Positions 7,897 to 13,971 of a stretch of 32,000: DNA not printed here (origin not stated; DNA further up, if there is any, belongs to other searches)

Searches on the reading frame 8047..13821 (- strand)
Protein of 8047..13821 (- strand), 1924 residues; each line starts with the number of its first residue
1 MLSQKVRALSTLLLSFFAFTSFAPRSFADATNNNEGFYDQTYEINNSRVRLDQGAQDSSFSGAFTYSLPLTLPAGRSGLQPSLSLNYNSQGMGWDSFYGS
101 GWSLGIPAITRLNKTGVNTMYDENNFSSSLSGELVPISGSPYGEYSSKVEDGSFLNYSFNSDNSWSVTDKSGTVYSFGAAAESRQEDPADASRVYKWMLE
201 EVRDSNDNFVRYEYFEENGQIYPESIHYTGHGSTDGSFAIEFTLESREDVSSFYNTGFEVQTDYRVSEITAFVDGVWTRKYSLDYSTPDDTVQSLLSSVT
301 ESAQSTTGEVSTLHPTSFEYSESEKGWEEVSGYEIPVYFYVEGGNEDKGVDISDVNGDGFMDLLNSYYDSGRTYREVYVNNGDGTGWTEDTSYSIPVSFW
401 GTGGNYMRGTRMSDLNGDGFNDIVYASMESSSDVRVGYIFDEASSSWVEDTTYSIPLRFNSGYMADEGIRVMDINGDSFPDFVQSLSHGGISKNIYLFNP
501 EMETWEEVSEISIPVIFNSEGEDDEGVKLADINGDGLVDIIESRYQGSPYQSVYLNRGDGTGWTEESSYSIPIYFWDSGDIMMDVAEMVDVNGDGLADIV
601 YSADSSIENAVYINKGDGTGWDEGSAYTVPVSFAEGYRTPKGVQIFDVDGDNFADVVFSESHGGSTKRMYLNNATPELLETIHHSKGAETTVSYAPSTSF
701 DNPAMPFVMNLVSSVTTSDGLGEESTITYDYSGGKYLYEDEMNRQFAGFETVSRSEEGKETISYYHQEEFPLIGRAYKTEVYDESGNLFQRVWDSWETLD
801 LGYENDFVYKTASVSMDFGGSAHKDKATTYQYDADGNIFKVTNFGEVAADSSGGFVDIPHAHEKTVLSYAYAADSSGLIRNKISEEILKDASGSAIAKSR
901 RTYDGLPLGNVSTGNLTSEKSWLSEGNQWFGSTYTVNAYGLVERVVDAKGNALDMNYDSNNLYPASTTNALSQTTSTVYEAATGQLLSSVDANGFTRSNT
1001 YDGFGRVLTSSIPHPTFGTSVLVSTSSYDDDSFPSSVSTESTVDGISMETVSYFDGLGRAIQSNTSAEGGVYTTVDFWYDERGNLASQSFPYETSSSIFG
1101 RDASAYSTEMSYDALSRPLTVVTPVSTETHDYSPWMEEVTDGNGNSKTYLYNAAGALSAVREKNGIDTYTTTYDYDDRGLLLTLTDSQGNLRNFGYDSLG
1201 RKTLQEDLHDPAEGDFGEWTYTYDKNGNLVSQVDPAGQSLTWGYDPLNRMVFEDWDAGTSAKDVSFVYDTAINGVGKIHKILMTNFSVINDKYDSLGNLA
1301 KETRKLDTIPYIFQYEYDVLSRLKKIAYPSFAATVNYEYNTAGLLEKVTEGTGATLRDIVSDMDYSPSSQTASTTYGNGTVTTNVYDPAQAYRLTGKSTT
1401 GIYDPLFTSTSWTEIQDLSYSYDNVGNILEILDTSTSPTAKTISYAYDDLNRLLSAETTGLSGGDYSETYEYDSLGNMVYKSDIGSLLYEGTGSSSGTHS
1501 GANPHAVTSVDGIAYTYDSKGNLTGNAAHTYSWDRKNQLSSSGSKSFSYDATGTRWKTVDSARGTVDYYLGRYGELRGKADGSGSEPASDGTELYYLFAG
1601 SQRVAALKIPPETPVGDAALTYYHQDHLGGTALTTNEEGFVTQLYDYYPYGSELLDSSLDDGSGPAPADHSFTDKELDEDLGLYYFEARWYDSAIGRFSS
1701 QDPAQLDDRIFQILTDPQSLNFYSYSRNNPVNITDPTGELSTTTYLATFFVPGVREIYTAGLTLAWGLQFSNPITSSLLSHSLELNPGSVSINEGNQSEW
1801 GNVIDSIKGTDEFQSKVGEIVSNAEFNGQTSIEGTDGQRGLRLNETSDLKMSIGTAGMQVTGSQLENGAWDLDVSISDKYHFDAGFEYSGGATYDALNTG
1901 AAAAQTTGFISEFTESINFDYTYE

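Call 99: search_protein_families(library=pfam, proteins=[window:8047-13821:-], max_evalue=0.001)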
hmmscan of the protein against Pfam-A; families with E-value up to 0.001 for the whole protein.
window:8047-13821:- (1924 aa): 6 families
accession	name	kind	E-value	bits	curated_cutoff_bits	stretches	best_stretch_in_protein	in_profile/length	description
PF05593.20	RHS_repeat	-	2e-29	101.8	22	1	1223-1251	1-29/38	RHS Repeat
PF03534.18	SpvB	-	7.4e-23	81.6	22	1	59-224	2-187/287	Salmonella virulence plasmid 65kDa B protein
PF13517.12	FG-GAP_3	-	2.8e-22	79.5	26.9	4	590-657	1-60/61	FG-GAP-like repeat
PF12256.14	TcdB_toxin_midN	-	4.6e-20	72.1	24.8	1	640-756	27-157/181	Insecticide toxin TcdB middle/N-terminal region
PF01839.29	FG-GAP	-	3.9e-13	49.4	22.1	0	589-612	8-35/37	FG-GAP repeat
PF20041.5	DUF6443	-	3.4e-05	24.5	27.8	1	1040-1113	15-89/137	Domain of unknown function (DUF6443)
